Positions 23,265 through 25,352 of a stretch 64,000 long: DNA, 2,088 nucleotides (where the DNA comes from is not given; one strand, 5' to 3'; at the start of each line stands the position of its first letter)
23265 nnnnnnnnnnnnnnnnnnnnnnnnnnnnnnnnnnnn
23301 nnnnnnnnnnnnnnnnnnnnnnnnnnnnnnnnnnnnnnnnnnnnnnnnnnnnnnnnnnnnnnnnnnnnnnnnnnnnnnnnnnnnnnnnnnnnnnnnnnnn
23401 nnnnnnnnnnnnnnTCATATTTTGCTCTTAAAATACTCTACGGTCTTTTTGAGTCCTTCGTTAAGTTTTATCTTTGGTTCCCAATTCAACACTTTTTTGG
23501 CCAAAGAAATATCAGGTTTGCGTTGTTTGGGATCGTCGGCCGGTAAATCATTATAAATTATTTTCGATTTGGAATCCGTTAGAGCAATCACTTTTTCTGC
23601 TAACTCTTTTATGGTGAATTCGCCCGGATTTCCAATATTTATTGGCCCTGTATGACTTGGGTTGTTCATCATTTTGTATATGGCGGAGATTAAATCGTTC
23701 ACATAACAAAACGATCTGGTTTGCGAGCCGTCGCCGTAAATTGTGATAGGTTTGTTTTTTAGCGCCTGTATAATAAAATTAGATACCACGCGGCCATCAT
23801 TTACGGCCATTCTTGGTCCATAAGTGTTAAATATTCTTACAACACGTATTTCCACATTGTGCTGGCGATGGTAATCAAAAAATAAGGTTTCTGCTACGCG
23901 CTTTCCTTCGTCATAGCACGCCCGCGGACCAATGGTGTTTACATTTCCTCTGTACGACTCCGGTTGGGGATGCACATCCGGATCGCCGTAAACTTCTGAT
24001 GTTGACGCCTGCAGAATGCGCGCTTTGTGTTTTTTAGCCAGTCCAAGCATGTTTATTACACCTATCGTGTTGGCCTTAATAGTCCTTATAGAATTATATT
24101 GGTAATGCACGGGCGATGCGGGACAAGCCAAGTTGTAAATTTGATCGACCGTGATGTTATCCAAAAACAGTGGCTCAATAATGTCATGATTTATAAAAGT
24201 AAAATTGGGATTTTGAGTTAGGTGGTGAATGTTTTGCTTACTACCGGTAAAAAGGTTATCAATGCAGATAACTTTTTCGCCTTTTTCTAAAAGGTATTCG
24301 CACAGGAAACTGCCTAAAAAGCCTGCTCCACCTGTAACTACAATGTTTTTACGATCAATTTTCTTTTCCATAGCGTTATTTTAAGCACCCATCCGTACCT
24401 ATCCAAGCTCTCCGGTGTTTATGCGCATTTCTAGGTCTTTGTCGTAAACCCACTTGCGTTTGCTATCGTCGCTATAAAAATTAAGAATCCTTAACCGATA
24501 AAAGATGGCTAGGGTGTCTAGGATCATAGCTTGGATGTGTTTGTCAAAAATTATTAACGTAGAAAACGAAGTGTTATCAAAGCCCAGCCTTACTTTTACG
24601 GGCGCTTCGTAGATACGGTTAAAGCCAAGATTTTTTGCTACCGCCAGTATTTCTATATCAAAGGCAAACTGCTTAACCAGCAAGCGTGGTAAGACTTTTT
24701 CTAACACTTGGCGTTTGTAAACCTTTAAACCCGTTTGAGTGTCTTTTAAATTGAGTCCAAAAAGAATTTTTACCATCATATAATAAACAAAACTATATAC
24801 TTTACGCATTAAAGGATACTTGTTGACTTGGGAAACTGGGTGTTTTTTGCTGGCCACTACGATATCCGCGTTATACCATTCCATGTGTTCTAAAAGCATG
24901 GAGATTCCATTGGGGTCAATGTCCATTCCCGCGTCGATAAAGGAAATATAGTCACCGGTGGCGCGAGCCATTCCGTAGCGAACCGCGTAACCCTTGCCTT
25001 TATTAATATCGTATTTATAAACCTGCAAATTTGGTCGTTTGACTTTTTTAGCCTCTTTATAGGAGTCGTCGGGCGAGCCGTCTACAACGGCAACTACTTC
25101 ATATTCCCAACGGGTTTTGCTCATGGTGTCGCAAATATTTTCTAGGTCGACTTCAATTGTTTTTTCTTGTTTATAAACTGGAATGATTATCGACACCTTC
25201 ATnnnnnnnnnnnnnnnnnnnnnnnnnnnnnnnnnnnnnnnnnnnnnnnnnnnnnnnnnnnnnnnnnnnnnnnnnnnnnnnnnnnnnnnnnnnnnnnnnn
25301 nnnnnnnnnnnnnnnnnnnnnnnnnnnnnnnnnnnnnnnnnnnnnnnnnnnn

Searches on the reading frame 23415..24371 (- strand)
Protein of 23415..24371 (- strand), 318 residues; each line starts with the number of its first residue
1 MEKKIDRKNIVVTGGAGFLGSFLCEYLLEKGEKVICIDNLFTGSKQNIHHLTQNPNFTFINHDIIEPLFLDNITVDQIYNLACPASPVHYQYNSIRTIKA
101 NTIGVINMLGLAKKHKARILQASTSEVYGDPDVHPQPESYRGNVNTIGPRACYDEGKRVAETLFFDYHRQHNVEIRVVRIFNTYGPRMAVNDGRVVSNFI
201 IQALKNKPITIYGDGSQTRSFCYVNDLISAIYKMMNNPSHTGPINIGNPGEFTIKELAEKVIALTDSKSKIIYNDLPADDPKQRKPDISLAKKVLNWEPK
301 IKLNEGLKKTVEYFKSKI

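Call 50: search_protein_families(library=ncbifam, proteins=[window:23415-24371:-], max_evalue=0.00001)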
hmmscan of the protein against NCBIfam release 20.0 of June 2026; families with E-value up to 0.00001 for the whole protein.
window:23415-24371:- (318 aa): 23 families
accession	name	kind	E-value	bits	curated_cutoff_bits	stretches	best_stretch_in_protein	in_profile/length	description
TIGR01181.1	dTDP_gluc_dehyt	equivalog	1.9e-44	152.1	365.1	1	10-315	2-312/321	dTDP-glucose 4,6-dehydratase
TIGR04180.1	EDH_00030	hypoth_equivalog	4.5e-34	117.9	475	1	10-300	1-295/297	NAD-dependent 4,6-dehydratase LegB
NF005998.1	PRK08125.1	equivalog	1.2e-33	116.4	777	1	6-314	314-649/649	bifunctional UDP-4-amino-4-deoxy-L-arabinose formyltransferase/UDP-glucuronic acid oxidase ArnA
NF008872.0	PRK11908.1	equivalog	1.9e-30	106.1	294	1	8-317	2-338/349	bifunctional UDP-4-keto-pentose/UDP-xylose synthase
TIGR01179.1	galE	equivalog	1.8e-28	99.4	262.3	1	9-313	1-324/332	UDP-glucose 4-epimerase GalE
NF011728.1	PRK15181.1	equivalog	2.8e-28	98.9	760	1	7-316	15-339/348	Vi polysaccharide biosynthesis UDP-N-acetylglucosaminuronic acid C-4 epimerase TviC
TIGR02197.1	heptose_epim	equivalog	1.5e-26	93.3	274.6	1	10-315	1-314/316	ADP-glyceromanno-heptose 6-epimerase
NF007490.0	PRK10084.1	subfamily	1.9e-24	86.3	649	1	9-315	2-335/361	dTDP-glucose 4,6-dehydratase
NF007582.0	PRK10217.1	equivalog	9.6e-23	80.8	698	1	8-314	2-331/355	dTDP-glucose 4,6-dehydratase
NF047922.1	GDPFucSynFcl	equivalog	3e-19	69.6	500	1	7-315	2-302/308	GDP-L-fucose synthase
NF041015.1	UDPsulfquin_syn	equivalog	4.3e-14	52.3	575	1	193-267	236-312/384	UDP-sulfoquinovose synthase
TIGR02622.1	CDP_4_6_dhtase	equivalog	5.6e-14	52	278.45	1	7-316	4-332/352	CDP-glucose 4,6-dehydratase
TIGR01472.1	gmd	equivalog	8.9e-14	51.4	415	1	10-258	3-261/342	GDP-mannose 4,6-dehydratase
NF007956.0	PRK10675.1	subfamily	1.8e-12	47.1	394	1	9-190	2-187/338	UDP-glucose 4-epimerase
TIGR01777.1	yfcH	hypoth_equivalog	4.3e-11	42.9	207.35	1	212-262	188-238/292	TIGR01777 family oxidoreductase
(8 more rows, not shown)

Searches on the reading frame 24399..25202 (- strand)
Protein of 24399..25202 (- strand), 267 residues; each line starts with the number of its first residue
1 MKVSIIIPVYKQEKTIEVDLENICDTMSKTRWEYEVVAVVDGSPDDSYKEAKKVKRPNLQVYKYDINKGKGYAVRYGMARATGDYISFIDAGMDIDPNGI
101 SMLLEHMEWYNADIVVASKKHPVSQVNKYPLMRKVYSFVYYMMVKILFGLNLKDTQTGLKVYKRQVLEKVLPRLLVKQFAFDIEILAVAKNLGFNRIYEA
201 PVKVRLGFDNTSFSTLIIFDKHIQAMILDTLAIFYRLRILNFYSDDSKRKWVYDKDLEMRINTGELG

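Call 50: search_protein_families(library=ncbifam, proteins=[window:24399-25202:-], max_evalue=0.00001)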
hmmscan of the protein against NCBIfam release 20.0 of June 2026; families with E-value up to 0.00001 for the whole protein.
window:24399-25202:- (267 aa): 16 families
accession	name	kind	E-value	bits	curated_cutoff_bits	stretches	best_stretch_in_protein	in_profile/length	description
NF047588.1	GlcsyltransPgfSStrep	equivalog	2.2e-14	53.4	500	1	1-171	1-168/308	glycosyltransferase PgfS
NF007986.1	PRK10714.1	equivalog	3.9e-13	49.1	529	1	2-171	7-173/316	undecaprenyl-phosphate 4-deoxy-4-formamido-L-arabinose transferase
NF058614.1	PPMAGASynPpgS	equivalog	5.8e-13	48.8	370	1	3-204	2-196/226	polyprenyl-phospho-N-acetylgalactosaminyl synthase PpgS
NF007482.0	PRK10073.1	equivalog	6.8e-13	48.3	423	1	2-116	7-119/334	glycosyltransferase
TIGR03937.1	PgaC_IcaA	equivalog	1.1e-12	47.6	422.3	1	2-108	46-151/407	poly-beta-1,6-N-acetyl-D-glucosamine synthase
NF041875.1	EPS_EpsD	equivalog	1.2e-10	41.3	370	1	3-137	1-133/325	exopolysaccharide biosynthesis glycosyltransferase EpsD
TIGR04182.1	glyco_TIGR04182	equivalog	7.6e-10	38.6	325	1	2-189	1-175/293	S-layer glycoprotein N-glycosyltransferase AglJ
TIGR03111.1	glyc2_xrt_Gpos1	hypoth_equivalog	1.1e-08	34.4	363.95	1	2-109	50-158/439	TIGR03111 family XrtG-associated glycosyltransferase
NF010496.0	PRK13915.1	equivalog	2.4e-08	33.4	262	1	2-105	32-140/307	glucosyl-3-phosphoglycerate synthase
TIGR04283.1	glyco_like_mftF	equivalog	4.9e-08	32.8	182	1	3-106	1-96/221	TIGR04283 family arsenosugar biosynthesis glycosyltransferase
NF041394.1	GtaseAglG_Halo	equivalog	9.7e-08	31.6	440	1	1-121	1-120/304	glucosyl-dolichyl phosphate glucuronosyltransferase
NF041391.1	DPhHxTase_Halo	equivalog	1.1e-07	31.1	375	1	10-170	4-153/213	dolichyl-phosphate hexose transferase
TIGR03965.1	mycofact_glyco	equivalog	1.5e-07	30.7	280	1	2-106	75-178/467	mycofactocin biosynthesis glycosyltransferase MftF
NF047683.1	TeichurnBiosyTuaG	equivalog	5.6e-07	29.4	400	1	2-108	7-112/252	teichuronic acid biosynthesis protein TuaG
NF038299.1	EPS_HpsN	equivalog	2.4e-06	26.7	425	1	2-110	2-106/317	hormogonium polysaccharide biosynthesis glycosyltransferase HpsN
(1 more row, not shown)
